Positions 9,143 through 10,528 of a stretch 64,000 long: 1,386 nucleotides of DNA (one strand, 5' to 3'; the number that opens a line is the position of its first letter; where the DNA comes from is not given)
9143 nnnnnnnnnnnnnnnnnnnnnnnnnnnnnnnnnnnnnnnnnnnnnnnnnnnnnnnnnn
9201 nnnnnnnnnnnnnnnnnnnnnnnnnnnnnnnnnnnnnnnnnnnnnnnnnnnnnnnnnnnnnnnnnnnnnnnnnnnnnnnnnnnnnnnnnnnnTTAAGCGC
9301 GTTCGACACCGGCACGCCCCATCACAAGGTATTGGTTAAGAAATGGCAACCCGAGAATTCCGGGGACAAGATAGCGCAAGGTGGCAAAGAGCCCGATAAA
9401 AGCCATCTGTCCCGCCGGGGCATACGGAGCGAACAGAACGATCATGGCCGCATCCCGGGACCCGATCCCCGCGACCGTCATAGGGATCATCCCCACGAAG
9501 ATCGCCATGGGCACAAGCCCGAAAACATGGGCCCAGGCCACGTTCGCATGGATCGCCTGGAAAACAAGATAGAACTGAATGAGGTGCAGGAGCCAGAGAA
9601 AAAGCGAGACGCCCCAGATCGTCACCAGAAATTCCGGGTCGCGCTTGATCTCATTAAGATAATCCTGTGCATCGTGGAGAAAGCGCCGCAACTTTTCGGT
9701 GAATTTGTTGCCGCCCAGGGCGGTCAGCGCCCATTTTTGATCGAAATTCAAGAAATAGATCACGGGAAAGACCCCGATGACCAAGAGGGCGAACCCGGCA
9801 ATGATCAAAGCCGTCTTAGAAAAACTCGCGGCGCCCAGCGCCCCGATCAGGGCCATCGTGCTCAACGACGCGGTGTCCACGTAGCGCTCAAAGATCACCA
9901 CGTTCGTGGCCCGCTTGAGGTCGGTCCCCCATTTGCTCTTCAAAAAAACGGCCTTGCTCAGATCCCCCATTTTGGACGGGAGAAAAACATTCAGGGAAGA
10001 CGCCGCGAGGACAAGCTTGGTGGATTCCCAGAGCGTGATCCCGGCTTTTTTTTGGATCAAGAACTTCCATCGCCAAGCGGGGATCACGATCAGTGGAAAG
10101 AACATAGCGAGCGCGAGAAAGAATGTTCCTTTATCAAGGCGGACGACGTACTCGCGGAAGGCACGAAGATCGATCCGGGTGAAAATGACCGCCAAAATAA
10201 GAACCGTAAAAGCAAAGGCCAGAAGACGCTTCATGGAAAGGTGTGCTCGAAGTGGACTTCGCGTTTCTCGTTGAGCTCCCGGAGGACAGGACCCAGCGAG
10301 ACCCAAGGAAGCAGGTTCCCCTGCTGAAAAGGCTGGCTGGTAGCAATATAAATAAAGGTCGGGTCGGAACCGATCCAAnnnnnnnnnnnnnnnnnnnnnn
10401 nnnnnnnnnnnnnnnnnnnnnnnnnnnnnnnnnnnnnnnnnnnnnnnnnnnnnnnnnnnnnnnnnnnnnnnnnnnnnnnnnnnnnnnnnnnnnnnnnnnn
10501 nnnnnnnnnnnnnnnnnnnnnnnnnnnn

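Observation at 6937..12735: YfhO three-component glycosylation module with a UPF0104 flippase-like protein in place of GtrA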

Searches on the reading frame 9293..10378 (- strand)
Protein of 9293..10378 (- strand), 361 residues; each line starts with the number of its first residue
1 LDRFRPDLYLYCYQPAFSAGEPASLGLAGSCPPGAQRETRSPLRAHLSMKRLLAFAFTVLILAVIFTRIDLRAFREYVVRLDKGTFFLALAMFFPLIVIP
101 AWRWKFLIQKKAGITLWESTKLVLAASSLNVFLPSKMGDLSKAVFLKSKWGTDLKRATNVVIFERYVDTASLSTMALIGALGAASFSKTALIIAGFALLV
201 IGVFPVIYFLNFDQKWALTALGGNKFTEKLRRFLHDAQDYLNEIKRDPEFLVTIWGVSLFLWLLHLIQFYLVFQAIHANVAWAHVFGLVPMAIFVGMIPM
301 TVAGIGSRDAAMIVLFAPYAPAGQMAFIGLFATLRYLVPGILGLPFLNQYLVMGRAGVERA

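Call 4: search_protein_families(library=pfam, proteins=[window:9293-10378:-], max_evalue=0.01)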
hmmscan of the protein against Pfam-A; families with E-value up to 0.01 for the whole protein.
window:9293-10378:- (361 aa): 1 family
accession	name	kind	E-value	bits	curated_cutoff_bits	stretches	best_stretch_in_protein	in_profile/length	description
PF03706.18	LPG_synthase_TM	-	2.1e-42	146.1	33.4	1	52-343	2-302/302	Lysylphosphatidylglycerol synthase TM region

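Call 5: search_protein_families(library=ncbifam, proteins=[window:9293-10378:-], max_evalue=0.01)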
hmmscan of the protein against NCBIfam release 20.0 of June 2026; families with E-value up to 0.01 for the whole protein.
window:9293-10378:- (361 aa): 3 families
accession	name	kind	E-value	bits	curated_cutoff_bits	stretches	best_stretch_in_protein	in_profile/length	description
TIGR00374.1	TIGR00374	subfamily_domain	2.7e-23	82.9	43.2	1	57-346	3-309/323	flippase-like domain-containing protein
NF053789.1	GlcN_PG_flip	equivalog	2e-05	24.1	320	1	49-321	1-287/327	glucosaminyl phosphatidylglycerol flippase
NF033480.1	bifunc_MprF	equivalog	0.00049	18.5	600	1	53-347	11-294/841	bifunctional lysylphosphatidylglycerol flippase/synthetase MprF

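Call 13: find_encoding_contigs(protein=window:9293-10234:-, flank=10000, max_places=6)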
Protein window:9293-10234:- (313 aa): 15 contigs read that carry it; 6 places shown.
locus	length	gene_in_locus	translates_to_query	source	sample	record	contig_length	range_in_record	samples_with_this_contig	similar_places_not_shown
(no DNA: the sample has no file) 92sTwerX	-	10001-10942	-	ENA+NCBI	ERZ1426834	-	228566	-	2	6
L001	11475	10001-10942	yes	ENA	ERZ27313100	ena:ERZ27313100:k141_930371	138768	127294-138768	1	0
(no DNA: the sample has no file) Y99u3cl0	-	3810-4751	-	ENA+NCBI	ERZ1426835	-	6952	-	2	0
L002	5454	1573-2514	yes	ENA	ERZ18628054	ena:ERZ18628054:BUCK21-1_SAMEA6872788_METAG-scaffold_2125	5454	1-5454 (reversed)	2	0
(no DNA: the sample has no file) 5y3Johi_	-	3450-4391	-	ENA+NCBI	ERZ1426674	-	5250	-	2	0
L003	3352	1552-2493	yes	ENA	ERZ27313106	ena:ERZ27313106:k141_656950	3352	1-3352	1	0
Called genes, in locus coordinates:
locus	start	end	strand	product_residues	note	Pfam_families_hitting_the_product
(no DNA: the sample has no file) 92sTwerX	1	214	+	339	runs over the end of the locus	PF04321:RmlD_sub_bind, PF01073:3Beta_HSD, PF01370:Epimerase, PF16363:GDP_Man_Dehyd, PF02719:Polysacc_synt_2, PF07993:NAD_binding_4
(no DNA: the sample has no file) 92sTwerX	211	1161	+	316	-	PF01073:3Beta_HSD, PF01370:Epimerase, PF02719:Polysacc_synt_2 (faint), PF04321:RmlD_sub_bind (weak), PF07993:NAD_binding_4 (faint), PF16363:GDP_Man_Dehyd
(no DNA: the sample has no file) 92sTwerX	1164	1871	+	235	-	PF00535:Glycos_transf_2, PF13641:Glyco_tranf_2_3 (weak)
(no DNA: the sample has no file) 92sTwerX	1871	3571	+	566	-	PF02366:PMT, PF13231:PMT_2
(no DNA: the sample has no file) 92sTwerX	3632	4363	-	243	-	PF00535:Glycos_transf_2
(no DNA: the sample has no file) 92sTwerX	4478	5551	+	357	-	PF13472:Lipase_GDSL_2 (weak)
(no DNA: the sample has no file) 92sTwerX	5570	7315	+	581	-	PF13231:PMT_2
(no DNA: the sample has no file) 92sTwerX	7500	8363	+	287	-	PF00535:Glycos_transf_2, PF13641:Glyco_tranf_2_3 (weak)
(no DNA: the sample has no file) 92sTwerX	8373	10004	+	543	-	-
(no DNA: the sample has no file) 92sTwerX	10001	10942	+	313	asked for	PF03706:LPG_synthase_TM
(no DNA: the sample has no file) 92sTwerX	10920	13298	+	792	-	-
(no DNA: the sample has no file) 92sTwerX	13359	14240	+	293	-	PF13489:Methyltransf_23, PF07021:MetW (weak), PF13847:Methyltransf_31, PF08241:Methyltransf_11, PF08242:Methyltransf_12, PF13649:Methyltransf_25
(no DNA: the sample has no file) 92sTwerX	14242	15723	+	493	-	PF13231:PMT_2 (weak)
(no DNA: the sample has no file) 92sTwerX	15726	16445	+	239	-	PF00535:Glycos_transf_2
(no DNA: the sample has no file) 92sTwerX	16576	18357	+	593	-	PF13231:PMT_2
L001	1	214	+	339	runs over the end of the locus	PF04321:RmlD_sub_bind, PF01073:3Beta_HSD, PF01370:Epimerase, PF16363:GDP_Man_Dehyd, PF02719:Polysacc_synt_2, PF07993:NAD_binding_4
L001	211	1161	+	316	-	PF01073:3Beta_HSD, PF01370:Epimerase, PF02719:Polysacc_synt_2 (faint), PF04321:RmlD_sub_bind (weak), PF07993:NAD_binding_4 (faint), PF16363:GDP_Man_Dehyd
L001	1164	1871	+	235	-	PF00535:Glycos_transf_2, PF13641:Glyco_tranf_2_3 (weak)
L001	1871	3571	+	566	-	PF02366:PMT, PF13231:PMT_2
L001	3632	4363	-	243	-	PF00535:Glycos_transf_2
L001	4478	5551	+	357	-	PF13472:Lipase_GDSL_2 (weak)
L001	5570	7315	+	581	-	PF13231:PMT_2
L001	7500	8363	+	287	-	PF00535:Glycos_transf_2, PF13641:Glyco_tranf_2_3 (weak)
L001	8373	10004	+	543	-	-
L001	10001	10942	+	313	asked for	PF03706:LPG_synthase_TM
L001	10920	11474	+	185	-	?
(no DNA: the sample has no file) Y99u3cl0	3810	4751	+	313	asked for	PF03706:LPG_synthase_TM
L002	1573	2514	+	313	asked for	PF03706:LPG_synthase_TM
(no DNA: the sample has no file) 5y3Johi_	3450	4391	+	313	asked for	PF03706:LPG_synthase_TM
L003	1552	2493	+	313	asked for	PF03706:LPG_synthase_TM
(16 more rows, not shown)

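Call 15: find_homologous_proteins(query=window:9293-10234:-)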
Query window:9293-10234:- (313 aa): 124 proteins with E <= 0.001 among 5788 candidates; the best 120 are listed.
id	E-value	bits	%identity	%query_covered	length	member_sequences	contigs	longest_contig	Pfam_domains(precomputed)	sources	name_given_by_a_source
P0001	1.5e-197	673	100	100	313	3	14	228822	PF03706.19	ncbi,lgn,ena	-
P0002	1.1e-109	385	67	85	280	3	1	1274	PF03706.19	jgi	-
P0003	6.4e-108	379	59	98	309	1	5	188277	PF03706.19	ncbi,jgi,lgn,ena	-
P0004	6.6e-94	333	53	98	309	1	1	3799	PF03706.19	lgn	-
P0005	7.0e-91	323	48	99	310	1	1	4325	PF03706.19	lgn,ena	-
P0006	1.7e-89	319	48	97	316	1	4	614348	PF03706.19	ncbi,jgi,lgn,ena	-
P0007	1.5e-87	312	51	97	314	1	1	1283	PF03706.19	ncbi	-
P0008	8.1e-87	310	49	97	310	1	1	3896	PF03706.19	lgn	-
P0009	3.0e-85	305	46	97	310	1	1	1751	PF03706.19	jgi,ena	-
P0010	1.3e-84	303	47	93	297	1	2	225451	PF03706.19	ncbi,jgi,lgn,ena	-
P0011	9.1e-84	300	47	97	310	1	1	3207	PF03706.19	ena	-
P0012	1.6e-83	299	47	97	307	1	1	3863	PF03706.19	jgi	-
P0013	1.7e-83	299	47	99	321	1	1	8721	PF03706.19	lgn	-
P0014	2.1e-82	295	49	97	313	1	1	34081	PF03706.19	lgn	-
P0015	4.6e-82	294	46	97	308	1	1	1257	PF03706.19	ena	-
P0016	3.6e-81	291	45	97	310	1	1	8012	PF03706.19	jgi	-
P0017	4.9e-81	291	46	97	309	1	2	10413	PF03706.19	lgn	-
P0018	9.5e-81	290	47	97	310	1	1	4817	PF03706.19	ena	-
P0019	2.1e-80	289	50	97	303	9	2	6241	PF03706.19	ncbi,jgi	jgi:uncharacterized protein (TIRG00374 family)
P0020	1.3e-78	283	44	97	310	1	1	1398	PF03706.19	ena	-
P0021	2.3e-78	282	46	98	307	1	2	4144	PF03706.19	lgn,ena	-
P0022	1.3e-77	280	46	97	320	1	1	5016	PF03706.19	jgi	-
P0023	2.8e-77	278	46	97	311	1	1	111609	PF03706.19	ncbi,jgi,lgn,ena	-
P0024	3.1e-77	278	50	97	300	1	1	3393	PF03706.19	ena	-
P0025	9.6e-77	277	44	97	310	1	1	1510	PF03706.19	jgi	-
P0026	1.1e-76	277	46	97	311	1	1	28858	PF03706.19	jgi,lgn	jgi:hypothetical protein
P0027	1.3e-75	273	44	97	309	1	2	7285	PF03706.19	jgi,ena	-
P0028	9.9e-75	270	45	98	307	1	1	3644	PF03706.19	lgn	-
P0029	2.1e-74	269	43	97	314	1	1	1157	PF03706.19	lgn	-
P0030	1.5e-68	250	43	99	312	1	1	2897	PF03706.19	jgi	jgi:uncharacterized protein (TIRG00374 family)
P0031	2.1e-61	226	41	96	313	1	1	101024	PF03706.19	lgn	-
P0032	5.8e-61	225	40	96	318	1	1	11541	PF03706.19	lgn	-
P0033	3.2e-60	222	39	96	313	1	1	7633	PF03706.19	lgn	-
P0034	5.1e-54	202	47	69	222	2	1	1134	PF03706.19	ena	-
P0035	2.4e-52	197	37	98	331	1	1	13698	PF03706.19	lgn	-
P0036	3.5e-51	193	39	99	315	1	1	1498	PF03706.19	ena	-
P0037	6.3e-51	192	37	98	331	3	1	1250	PF03706.19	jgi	jgi:hypothetical protein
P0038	1.7e-50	191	36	97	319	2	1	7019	PF03706.19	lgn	-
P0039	3.8e-48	183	36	97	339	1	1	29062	PF03706.19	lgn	-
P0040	1.6e-47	181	36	98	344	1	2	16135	PF03706.19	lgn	-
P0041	1.9e-47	180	36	100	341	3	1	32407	PF03706.19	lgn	-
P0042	1.6e-46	177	38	97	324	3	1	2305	PF03706.19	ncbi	-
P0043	4.1e-46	176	36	96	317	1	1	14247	PF03706.19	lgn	-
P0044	8.5e-46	175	37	98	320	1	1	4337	PF03706.19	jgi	jgi:uncharacterized protein (TIRG00374 family)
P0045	9.4e-46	175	37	97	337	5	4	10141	PF03706.19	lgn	-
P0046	1.2e-45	175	38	98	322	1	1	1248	PF03706.19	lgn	-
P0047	8.7e-45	172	35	97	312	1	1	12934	PF03706.19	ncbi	ncbi:MAG: lysylphosphatidylglycerol synthase transmembrane domain-containing protein [Desulfatitalea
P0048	4.6e-44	169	36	97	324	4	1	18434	PF03706.19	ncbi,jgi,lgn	ncbi:MAG: lysylphosphatidylglycerol synthase transmembrane domain-containing protein [Cyanobacteria 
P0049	5.6e-44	169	34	98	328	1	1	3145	PF03706.19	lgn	-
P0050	6.2e-43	166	36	97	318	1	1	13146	PF03706.19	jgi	jgi:uncharacterized protein (TIRG00374 family)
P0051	7.7e-43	165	34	97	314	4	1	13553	PF03706.19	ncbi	ncbi:MAG: lysylphosphatidylglycerol synthase transmembrane domain-containing protein [Cyanobacteria 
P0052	1.2e-42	165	33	96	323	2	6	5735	PF03706.19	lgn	-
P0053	1.3e-42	165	37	97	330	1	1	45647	PF03706.19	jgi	jgi:glycosyltransferase 2 family protein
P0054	1.6e-42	164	36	98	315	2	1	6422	PF03706.19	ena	-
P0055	2.3e-42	164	35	97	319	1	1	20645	PF03706.19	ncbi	ncbi:MAG: lysylphosphatidylglycerol synthase transmembrane domain-containing protein [Elainella sp.]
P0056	2.8e-42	164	37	97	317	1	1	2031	PF03706.19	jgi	jgi:glycosyltransferase 2 family protein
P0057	3.0e-42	163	35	99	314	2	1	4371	PF03706.19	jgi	jgi:glycosyltransferase 2 family protein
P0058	3.3e-42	163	35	97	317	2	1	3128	PF03706.19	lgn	-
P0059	3.9e-42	163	35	99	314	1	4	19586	PF03706.19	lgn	-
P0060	4.1e-42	163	36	97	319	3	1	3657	PF03706.19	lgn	-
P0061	4.3e-42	163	36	97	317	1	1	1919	PF03706.19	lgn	-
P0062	4.8e-42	163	35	100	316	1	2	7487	PF03706.19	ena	-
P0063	5.2e-42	163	36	97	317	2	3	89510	PF03706.19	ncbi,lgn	-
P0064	5.6e-42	163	34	97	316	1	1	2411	PF03706.19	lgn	-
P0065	6.3e-42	162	36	99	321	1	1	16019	PF03706.19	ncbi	-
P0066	6.4e-42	162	36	97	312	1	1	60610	PF03706.19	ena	-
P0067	6.7e-42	162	35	97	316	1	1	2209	PF03706.19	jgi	jgi:glycosyltransferase 2 family protein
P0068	7.5e-42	162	35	99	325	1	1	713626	PF03706.19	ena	-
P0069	7.6e-42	162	36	97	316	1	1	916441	PF03706.19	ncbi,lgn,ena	-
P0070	1.5e-41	161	34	97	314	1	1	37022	PF03706.19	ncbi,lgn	-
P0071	2.9e-41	160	36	97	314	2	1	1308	PF03706.19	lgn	-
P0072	5.6e-41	159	34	98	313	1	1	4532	PF03706.19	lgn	-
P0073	1.1e-40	158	36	97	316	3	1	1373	PF03706.19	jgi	jgi:glycosyltransferase 2 family protein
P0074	1.2e-40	158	35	97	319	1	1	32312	PF03706.19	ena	-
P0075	1.8e-40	158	34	97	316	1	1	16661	PF03706.19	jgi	jgi:glycosyltransferase 2 family protein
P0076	2.3e-40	157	34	97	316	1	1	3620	PF03706.19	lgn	-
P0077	4.3e-40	156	35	97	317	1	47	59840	PF03706.19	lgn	-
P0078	4.6e-40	156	32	97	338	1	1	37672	PF03706.19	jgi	jgi:uncharacterized protein (TIRG00374 family)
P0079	4.8e-40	156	34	84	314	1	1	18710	PF03706.19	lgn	-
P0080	6.7e-40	156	34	97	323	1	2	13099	PF03706.19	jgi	jgi:uncharacterized protein (TIRG00374 family)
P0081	1.4e-39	155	35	97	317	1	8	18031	PF03706.19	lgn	-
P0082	1.5e-39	155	36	96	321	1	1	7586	PF03706.19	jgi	jgi:uncharacterized membrane protein YbhN (UPF0104 family)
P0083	4.8e-39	153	35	96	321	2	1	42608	PF03706.19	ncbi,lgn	-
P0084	1.4e-38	151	34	97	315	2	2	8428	PF03706.19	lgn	-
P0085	1.9e-38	151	33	96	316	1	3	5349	PF03706.19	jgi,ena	jgi:glycosyltransferase 2 family protein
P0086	2.0e-38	151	33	97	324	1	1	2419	PF03706.19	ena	-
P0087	2.2e-38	151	34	97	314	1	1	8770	PF03706.19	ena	-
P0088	2.3e-38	151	35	100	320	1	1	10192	PF03706.19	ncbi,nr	ncbi:MAG: flippase-like domain-containing protein [Cyanothece sp. SIO2G6]|nr:flippase-like domain-co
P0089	3.0e-38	150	34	97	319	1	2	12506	PF03706.19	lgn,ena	-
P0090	3.6e-38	150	32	97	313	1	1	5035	PF03706.19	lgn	-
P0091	3.9e-38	150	36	97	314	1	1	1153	PF03706.19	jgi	jgi:uncharacterized protein (TIRG00374 family)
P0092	5.2e-38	149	34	97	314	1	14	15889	PF03706.19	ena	-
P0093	5.3e-38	149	36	97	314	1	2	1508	PF03706.19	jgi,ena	-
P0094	7.0e-38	149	35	96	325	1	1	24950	PF03706.19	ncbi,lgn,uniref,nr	ncbi:lysylphosphatidylglycerol synthase transmembrane domain-containing protein [Desulfogranum japon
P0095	1.6e-37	148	34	97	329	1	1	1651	PF03706.19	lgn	-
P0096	2.0e-37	148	35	97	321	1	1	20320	PF03706.19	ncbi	ncbi:MAG: lysylphosphatidylglycerol synthase transmembrane domain-containing protein [Leptolyngbyace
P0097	2.5e-37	147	35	97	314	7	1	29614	PF03706.19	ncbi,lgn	-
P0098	3.5e-37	147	35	100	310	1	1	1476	PF03706.19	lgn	-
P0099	3.6e-37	147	35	97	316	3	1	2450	PF03706.19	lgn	-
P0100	4.1e-37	147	44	36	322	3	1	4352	PF03706.19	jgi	-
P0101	6.1e-37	146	35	96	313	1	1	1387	PF03706.19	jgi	-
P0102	6.2e-37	146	35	86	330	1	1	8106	PF03706.19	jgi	jgi:glycosyltransferase 2 family protein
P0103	7.5e-37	146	34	97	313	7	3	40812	PF03706.19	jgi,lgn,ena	-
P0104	7.7e-37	146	35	97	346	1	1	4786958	PF03706.19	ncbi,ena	-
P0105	2.3e-36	144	33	97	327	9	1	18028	PF03706.19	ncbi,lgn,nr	ncbi:MAG: flippase-like domain-containing protein [Synechococcales cyanobacterium RM1_1_8]|nr:flippa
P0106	2.6e-36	144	32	97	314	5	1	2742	PF03706.19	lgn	-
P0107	2.9e-36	144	36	95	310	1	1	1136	PF03706.19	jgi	jgi:glycosyltransferase 2 family protein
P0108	3.1e-36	144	36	91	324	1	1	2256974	PF03706.19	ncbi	-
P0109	4.9e-36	143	32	98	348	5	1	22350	PF03706.19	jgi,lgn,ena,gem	-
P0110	7.9e-36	142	35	97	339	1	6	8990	PF03706.19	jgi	jgi:glycosyltransferase 2 family protein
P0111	1.5e-35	141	35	96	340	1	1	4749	PF03706.19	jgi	-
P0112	2.4e-35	141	34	97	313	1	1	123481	PF03706.19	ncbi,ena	-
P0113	6.2e-35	139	37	92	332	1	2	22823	PF03706.19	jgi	jgi:uncharacterized protein (TIRG00374 family)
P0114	1.7e-34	138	31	97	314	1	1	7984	PF03706.19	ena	-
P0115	2.3e-34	138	32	98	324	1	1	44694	PF03706.19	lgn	-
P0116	4.6e-32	130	31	100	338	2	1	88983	PF03706.19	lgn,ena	-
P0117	5.1e-32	130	31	87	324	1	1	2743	PF03706.19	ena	-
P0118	3.8e-31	127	30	96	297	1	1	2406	PF03706.19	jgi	jgi:uncharacterized membrane protein YbhN (UPF0104 family)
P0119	1.2e-30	125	31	92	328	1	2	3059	PF03706.19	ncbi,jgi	jgi:uncharacterized protein (TIRG00374 family)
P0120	1.9e-29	121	47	29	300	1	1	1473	PF03706.19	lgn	-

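Call 17: find_related_loci(query=A1, collection=genome_contigs, flank=10000)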
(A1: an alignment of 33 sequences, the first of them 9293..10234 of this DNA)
Query A1 (313 aa) in genome_contigs; peptide patterns used: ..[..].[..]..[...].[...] (x = any residue, [..] = any of these).
595 stretches matched a pattern; 525 encode a relative of the query (tblastn E <= 1e-3); the best 80 are kept; 80 distinct loci.
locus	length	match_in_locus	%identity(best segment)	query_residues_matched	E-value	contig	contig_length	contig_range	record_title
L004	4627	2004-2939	66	1-312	1e-138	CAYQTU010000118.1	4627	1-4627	MAG TPA_asm: uncultured bacterium isolate binchicken_co117_27 genome assembly, contig: NODE_31056_length_4627_cov_5.3484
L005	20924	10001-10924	59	1-308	1e-115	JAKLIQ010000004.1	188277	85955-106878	MAG: Candidatus Omnitrophota bacterium isolate RA.bin90 RA.bin90_4, whole genome shotgun sequence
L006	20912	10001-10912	49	1-304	6e-89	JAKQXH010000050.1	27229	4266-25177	MAG: Candidatus Omnitrophota bacterium isolate USST_metabat.84_sub k141_216112, whole genome shotgun sequence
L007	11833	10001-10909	44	1-303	2e-85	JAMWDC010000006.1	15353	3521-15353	MAG: Candidatus Omnitrophota bacterium isolate QZM4_2.bins.380.Tibet NODE_14944_length_15353_cov_0.840996, whole genome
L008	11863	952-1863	46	1-304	3e-85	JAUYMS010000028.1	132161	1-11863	MAG: Candidatus Omnitrophota bacterium isolate C24_metabat.bin.98 C24_k141_917994, whole genome shotgun sequence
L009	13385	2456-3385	36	1-307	2e-52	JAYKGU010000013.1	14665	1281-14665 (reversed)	MAG: Synechococcales cyanobacterium isolate 1108005 NODE_1961648, whole genome shotgun sequence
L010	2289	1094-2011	37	1-303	1e-52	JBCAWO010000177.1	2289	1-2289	MAG: Cyanobacteria bacterium J06554_1 NODE_177_length_2289_cov_18.952080, whole genome shotgun sequence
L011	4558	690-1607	36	1-303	3e-52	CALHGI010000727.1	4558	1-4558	MAG: uncultured cyanobacterium isolate R4_Bin_Bin_126 genome assembly, contig: c_000006065820, whole genome shotgun sequ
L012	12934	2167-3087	35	1-304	6e-52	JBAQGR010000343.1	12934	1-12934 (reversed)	MAG: Desulfatitalea sp. isolate MFD01879_ilm_asm_bin9 k127_23056, whole genome shotgun sequence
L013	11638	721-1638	36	1-303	6e-51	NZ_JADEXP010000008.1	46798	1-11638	Leptolyngbya cf. ectocarpi LEGE 11479 NODE_62_length_46798_cov_3.53521_(reversed), whole genome shotgun sequence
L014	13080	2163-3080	38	1-303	1e-50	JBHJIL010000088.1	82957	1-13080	MAG: Leptolyngbyaceae cyanobacterium isolate pac_S6C1340_1 S6Ck141_1557387, whole genome shotgun sequence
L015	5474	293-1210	35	1-303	1e-50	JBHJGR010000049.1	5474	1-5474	MAG: Elainellaceae cyanobacterium isolate sb_S4C509_1 S4Ck141_140272, whole genome shotgun sequence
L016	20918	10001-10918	37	1-303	1e-50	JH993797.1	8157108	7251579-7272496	Leptolyngbya sp. PCC 7375 genomic scaffold Lepto7375DRAFT_LPA.5, whole genome shotgun sequence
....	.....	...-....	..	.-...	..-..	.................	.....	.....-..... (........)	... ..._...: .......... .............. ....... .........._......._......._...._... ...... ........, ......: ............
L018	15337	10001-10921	37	1-304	2e-50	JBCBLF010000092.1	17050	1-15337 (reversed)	MAG: Cyanobacteria bacterium J06627_8 NODE_92_length_17050_cov_7.303011, whole genome shotgun sequence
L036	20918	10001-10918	36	1-303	5e-49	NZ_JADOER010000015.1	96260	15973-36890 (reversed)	Leptothoe kymatousa TAU-MAC 1615 scaffold174_cov381, whole genome shotgun sequence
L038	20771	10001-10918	36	1-303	7e-49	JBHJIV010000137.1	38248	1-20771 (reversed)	MAG: Leptolyngbyaceae cyanobacterium isolate pac_S9C1517 S9Ck141_2209056, whole genome shotgun sequence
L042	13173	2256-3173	35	1-303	3e-49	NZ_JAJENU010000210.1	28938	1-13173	Lyngbya sp. CCY1209 NODE_1100785_length_28938_cov_57.2922, whole genome shotgun sequence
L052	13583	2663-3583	35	1-304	2e-48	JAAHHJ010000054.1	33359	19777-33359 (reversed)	MAG: Symploca sp. SIO3C6 3C6_NODE_54, whole genome shotgun sequence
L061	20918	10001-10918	36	1-303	1e-50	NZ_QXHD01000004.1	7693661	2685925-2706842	Adonisia turfae CCMR0081 Scaffold_3b, whole genome shotgun sequence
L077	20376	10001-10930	36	1-307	1e-46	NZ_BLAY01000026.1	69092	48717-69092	Microseira wollei NIES-4236 sequence026, whole genome shotgun sequence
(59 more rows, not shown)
